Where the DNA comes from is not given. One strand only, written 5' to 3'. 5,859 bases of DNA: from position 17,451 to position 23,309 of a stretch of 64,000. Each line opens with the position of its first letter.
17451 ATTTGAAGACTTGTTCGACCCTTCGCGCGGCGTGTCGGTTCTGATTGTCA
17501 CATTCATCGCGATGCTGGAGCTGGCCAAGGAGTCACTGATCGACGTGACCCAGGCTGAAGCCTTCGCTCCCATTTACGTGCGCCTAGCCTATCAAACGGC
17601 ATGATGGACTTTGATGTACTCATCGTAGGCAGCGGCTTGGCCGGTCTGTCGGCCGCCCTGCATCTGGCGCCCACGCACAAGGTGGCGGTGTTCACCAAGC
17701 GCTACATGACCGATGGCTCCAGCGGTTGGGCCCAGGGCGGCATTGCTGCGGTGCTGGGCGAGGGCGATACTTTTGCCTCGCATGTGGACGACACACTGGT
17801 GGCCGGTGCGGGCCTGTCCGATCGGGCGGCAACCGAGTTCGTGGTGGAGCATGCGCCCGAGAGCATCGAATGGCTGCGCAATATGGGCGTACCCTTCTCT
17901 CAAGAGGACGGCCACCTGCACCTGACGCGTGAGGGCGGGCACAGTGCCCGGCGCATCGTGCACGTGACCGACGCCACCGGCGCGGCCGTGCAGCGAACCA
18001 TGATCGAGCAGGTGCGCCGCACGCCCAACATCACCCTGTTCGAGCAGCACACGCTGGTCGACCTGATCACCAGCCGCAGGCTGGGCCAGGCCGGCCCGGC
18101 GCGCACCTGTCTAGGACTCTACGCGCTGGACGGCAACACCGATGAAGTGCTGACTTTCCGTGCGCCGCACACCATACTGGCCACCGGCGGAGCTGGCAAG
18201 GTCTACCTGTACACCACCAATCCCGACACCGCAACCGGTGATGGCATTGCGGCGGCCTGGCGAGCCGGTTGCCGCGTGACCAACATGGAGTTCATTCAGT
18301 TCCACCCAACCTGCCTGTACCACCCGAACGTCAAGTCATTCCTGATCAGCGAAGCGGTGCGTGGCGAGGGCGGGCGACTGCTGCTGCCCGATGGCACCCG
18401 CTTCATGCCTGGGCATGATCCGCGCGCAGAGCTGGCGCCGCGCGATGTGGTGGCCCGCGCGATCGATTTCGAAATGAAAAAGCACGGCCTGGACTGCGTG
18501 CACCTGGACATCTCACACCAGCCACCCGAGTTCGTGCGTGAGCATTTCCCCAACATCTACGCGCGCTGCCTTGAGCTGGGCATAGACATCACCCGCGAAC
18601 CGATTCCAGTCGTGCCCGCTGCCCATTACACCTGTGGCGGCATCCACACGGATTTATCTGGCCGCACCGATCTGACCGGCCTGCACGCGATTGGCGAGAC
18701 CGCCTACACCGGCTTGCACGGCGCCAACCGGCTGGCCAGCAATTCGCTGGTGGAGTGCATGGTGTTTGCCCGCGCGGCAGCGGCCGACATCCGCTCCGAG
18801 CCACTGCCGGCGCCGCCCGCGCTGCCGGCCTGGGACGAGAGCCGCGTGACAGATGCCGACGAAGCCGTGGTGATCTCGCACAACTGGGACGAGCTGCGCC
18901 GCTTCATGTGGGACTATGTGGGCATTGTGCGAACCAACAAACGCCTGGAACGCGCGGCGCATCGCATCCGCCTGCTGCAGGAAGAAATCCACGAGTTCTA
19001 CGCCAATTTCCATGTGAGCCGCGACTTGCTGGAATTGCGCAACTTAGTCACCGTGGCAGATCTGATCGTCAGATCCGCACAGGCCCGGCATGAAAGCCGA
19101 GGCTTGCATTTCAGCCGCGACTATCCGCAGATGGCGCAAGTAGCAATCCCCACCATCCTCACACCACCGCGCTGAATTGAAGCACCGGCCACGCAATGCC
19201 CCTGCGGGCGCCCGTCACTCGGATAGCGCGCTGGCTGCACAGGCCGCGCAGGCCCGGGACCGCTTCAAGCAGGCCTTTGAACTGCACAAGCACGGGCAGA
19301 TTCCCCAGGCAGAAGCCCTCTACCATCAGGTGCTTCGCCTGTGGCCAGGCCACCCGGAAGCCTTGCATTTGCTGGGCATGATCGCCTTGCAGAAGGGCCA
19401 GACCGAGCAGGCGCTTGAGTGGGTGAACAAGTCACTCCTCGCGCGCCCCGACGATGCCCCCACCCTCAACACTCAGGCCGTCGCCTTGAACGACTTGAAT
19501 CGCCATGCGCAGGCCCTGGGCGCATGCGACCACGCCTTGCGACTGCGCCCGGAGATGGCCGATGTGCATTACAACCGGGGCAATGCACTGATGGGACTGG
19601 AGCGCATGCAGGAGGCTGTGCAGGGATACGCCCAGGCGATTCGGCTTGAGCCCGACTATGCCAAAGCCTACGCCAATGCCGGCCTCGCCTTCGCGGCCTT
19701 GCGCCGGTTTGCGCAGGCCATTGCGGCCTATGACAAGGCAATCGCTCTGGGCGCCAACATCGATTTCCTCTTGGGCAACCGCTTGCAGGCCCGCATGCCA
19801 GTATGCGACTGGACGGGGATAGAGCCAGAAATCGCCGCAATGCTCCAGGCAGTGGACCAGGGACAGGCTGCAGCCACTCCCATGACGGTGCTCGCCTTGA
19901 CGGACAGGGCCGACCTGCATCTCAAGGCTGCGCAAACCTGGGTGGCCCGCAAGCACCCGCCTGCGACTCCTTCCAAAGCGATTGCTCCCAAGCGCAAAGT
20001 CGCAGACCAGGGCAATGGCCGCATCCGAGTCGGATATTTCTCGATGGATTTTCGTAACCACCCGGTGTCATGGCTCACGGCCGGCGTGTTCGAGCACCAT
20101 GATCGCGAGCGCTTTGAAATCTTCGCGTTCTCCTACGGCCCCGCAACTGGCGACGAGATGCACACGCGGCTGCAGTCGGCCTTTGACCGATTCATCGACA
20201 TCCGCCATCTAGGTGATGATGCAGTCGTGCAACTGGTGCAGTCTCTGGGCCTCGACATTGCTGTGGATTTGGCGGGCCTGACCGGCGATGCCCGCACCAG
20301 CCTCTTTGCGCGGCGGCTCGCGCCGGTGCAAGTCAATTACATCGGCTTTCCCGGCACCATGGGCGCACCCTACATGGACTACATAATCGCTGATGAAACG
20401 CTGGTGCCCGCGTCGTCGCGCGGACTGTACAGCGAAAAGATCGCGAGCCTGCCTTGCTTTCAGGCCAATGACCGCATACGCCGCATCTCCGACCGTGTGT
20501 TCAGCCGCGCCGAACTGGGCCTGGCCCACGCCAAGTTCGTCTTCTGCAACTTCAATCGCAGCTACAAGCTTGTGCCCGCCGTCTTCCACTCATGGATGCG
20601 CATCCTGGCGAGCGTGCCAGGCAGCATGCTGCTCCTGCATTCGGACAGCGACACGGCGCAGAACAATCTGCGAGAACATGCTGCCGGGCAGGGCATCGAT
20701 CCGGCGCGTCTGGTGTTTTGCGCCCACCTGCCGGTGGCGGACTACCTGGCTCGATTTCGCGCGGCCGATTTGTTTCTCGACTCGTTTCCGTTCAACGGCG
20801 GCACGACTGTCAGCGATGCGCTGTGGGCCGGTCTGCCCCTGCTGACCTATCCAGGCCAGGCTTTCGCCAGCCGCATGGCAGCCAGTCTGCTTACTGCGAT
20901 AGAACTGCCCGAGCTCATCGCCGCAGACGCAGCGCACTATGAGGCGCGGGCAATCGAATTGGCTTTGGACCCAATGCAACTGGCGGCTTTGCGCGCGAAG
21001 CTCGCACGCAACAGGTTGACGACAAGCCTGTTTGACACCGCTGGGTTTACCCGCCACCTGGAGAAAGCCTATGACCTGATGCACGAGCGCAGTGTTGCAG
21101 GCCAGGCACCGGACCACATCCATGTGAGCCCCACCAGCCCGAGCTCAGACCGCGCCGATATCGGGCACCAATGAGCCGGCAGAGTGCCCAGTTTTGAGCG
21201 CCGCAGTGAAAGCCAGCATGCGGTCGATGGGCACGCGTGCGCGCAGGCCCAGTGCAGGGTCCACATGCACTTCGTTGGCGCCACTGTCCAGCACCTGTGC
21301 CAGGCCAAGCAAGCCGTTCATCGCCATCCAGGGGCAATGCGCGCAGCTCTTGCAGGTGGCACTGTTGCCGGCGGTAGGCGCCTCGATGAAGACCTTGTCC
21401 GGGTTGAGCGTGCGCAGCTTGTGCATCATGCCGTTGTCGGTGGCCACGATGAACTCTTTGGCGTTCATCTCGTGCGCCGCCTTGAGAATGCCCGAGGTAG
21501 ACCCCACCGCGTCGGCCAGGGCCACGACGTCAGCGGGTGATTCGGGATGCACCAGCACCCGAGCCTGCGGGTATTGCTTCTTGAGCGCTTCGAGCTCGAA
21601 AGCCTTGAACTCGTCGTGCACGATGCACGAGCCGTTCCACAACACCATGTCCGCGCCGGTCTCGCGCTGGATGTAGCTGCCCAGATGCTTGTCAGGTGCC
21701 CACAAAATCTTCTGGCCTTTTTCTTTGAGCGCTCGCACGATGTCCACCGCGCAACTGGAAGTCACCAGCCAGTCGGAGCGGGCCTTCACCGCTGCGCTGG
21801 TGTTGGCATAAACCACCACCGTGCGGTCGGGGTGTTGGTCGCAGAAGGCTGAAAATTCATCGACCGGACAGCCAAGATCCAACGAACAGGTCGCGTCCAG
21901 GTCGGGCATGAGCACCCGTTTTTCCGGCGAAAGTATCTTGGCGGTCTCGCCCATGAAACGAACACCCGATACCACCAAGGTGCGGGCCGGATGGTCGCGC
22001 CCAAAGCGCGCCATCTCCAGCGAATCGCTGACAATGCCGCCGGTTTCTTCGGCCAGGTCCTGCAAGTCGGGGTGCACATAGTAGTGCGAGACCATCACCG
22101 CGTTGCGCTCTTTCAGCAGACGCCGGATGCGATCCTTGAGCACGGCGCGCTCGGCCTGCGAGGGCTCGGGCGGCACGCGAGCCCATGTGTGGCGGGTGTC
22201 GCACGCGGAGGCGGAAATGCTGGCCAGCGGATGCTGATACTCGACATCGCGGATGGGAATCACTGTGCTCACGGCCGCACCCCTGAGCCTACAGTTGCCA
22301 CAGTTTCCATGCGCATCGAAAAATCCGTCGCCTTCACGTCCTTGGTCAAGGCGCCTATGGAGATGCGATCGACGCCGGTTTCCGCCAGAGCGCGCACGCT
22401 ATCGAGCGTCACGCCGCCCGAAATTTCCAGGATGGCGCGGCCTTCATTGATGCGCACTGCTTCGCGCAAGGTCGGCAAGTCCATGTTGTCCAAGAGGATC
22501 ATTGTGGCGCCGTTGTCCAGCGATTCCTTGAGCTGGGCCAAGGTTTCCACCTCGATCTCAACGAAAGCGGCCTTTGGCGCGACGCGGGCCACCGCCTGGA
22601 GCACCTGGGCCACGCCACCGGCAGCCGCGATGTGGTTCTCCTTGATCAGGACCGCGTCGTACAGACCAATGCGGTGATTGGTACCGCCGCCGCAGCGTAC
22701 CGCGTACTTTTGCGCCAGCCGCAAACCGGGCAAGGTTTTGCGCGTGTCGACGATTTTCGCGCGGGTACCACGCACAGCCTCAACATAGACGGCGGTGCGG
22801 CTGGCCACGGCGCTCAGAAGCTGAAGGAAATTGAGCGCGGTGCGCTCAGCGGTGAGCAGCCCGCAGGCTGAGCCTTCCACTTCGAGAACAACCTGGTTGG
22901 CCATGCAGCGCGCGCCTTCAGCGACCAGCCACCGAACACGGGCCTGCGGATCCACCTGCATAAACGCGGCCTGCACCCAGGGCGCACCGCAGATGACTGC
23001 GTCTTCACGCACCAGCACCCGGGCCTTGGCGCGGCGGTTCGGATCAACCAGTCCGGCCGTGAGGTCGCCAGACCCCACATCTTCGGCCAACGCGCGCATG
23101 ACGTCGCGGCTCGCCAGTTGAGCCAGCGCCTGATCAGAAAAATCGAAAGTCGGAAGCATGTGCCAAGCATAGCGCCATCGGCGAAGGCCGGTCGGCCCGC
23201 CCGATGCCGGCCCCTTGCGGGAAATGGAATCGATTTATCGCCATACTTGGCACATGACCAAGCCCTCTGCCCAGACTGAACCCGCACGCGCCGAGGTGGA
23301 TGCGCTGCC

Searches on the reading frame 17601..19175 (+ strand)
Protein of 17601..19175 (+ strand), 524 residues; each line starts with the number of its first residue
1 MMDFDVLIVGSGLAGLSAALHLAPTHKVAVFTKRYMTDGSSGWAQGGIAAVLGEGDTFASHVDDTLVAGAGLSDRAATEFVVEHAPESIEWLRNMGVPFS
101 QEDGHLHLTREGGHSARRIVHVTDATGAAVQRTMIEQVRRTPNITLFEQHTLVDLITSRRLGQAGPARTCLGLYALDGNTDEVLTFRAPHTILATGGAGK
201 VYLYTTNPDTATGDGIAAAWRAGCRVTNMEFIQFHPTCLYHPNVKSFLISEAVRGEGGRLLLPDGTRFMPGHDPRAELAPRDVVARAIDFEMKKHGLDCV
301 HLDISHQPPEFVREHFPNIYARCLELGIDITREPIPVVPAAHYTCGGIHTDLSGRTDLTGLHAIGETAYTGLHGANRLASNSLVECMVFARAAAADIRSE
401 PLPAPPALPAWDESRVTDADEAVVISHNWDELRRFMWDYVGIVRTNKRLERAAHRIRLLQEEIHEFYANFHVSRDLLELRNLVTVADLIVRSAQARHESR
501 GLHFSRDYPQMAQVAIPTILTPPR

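Call 39: search_protein_families(library=pfam, proteins=[window:17601-19175:+], max_evalue=0.000001)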
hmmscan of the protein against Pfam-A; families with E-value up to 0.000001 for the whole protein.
window:17601-19175:+ (524 aa): 3 families
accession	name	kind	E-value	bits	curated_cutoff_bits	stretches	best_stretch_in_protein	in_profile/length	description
PF00890.30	FAD_binding_2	-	6.9e-102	342.2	20.4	1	5-383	1-414/414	FAD binding domain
PF02910.25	Succ_DH_flav_C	-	8.2e-16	58.6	20.8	1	430-510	2-88/130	Fumarate reductase flavoprotein C-term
PF01266.30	DAO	-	1e-09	38.8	27.9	1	5-173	1-155/353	FAD dependent oxidoreductase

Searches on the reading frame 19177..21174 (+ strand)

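Call 39: search_protein_families(library=pfam, proteins=[window:19177-21174:+], max_evalue=0.000001)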
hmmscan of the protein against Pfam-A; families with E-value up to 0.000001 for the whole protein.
window:19177-21174:+ (665 aa): 11 families
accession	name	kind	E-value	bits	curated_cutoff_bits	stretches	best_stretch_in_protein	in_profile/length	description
PF13844.12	Glyco_transf_41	-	5.1e-77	259.8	25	2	441-627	356-542/543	Glycosyl transferase family 41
PF00515.34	TPR_1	-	9e-23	79.6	27.8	0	128-161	1-34/34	Tetratricopeptide repeat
PF07719.23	TPR_2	-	5.9e-19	67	27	0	128-161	1-34/34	Tetratricopeptide repeat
PF13181.12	TPR_8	-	6.1e-16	57.6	25.7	0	128-161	1-34/34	Tetratricopeptide repeat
PF13414.12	TPR_11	-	4.5e-14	52.3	26.8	0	145-174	11-40/42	TPR repeat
PF14559.12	TPR_19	-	3.3e-13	50.2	25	1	38-94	3-59/68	Tetratricopeptide repeat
PF13432.12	TPR_16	-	2.9e-12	47.2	32.7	1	38-93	9-64/65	Tetratricopeptide repeat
PF13431.12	TPR_17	-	2.3e-10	40.3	24.4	0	53-81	6-34/34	Tetratricopeptide repeat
PF13424.12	TPR_12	-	4.3e-09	36.9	30.1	0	38-87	15-72/77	Tetratricopeptide repeat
PF13428.12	TPR_14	-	4.7e-07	30.3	23.5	0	35-67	10-42/44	Tetratricopeptide repeat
PF23914.1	TPR_CcmH_CycH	-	9.9e-07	29.2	42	0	106-189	62-148/158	Cytochrome c-type biogenesis protein H TPR domain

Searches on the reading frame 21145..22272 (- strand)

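Call 39: search_protein_families(library=pfam, proteins=[window:21145-22272:-], max_evalue=0.000001)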
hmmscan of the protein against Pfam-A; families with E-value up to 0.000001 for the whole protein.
window:21145-22272:- (375 aa): 1 family
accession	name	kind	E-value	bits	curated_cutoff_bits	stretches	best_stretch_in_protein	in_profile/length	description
PF02445.21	NadA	-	7e-106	354.1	27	1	48-354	2-295/295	Quinolinate synthetase A protein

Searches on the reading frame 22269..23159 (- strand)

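Call 39: search_protein_families(library=pfam, proteins=[window:22269-23159:-], max_evalue=0.000001)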
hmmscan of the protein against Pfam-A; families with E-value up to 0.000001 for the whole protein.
window:22269-23159:- (296 aa): 2 families
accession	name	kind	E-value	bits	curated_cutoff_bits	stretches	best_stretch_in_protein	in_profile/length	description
PF01729.25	QRPTase_C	-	7.3e-57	192.2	23.1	1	118-283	1-169/169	Quinolinate phosphoribosyl transferase, C-terminal domain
PF02749.22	QRPTase_N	-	7.7e-21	74.6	27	1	32-116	1-82/82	Quinolinate phosphoribosyl transferase, N-terminal domain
